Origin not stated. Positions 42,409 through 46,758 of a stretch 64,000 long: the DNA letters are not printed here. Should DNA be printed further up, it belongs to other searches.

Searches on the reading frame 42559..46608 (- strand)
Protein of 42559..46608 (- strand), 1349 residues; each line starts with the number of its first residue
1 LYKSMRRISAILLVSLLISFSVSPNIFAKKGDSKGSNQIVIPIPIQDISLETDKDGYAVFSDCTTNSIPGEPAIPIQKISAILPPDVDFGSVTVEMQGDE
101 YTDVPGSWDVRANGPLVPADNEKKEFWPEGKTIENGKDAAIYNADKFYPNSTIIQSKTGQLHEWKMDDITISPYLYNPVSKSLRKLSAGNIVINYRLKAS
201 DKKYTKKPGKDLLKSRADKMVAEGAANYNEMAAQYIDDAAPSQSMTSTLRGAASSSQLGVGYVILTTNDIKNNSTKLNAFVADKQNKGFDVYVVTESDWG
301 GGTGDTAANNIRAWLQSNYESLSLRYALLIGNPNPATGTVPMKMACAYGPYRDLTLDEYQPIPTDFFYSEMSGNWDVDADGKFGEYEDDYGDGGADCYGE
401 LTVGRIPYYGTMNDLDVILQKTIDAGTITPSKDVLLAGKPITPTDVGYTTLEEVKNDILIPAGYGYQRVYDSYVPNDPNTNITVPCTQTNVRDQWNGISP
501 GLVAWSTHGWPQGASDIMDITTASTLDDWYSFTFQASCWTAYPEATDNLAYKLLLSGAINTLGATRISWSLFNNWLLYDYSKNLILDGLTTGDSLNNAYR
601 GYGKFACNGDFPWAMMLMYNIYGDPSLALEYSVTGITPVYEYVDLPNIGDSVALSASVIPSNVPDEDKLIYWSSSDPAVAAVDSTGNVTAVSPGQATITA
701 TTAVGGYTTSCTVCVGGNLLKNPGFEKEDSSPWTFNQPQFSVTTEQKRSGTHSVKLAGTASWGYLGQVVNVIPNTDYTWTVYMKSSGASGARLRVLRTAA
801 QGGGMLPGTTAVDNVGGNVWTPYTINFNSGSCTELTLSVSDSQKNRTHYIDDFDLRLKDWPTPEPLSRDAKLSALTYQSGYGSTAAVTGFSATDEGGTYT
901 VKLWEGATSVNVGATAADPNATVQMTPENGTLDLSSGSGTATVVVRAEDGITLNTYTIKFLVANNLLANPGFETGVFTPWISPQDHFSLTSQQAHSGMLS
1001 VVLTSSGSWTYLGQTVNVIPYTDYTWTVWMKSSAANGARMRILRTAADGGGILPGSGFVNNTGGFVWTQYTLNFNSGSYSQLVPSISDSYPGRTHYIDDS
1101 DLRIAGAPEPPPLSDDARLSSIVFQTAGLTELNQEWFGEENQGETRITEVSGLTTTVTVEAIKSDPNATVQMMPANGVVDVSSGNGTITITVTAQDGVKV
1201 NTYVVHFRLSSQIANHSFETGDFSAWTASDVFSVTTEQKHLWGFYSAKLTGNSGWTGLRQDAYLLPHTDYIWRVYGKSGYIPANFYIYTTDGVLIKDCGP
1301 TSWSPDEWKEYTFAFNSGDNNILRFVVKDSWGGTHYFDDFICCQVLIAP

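Call 5: search_protein_families(library=pfam, proteins=[window:42559-46608:-], max_evalue=0.01)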
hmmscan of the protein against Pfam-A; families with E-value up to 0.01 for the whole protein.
window:42559-46608:- (1349 aa): 5 families
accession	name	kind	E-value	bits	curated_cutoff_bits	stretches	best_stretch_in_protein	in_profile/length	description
PF01364.23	Peptidase_C25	-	2.1e-26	93.5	23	1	262-629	1-374/374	Peptidase family C25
PF02018.23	CBM_4_9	-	1e-16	62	25.9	2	717-830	1-119/136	Carbohydrate binding domain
PF02368.24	Big_2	-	2.2e-14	53.6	22.8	1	648-713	16-79/79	Bacterial Ig-like domain (group 2)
PF12733.13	Cadherin-like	-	3e-08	34.4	24.2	2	889-960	10-86/89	Cadherin-like beta sandwich domain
PF08126.16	Propeptide_C25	-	8e-06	25.5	22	1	61-218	49-191/205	Propeptide_C25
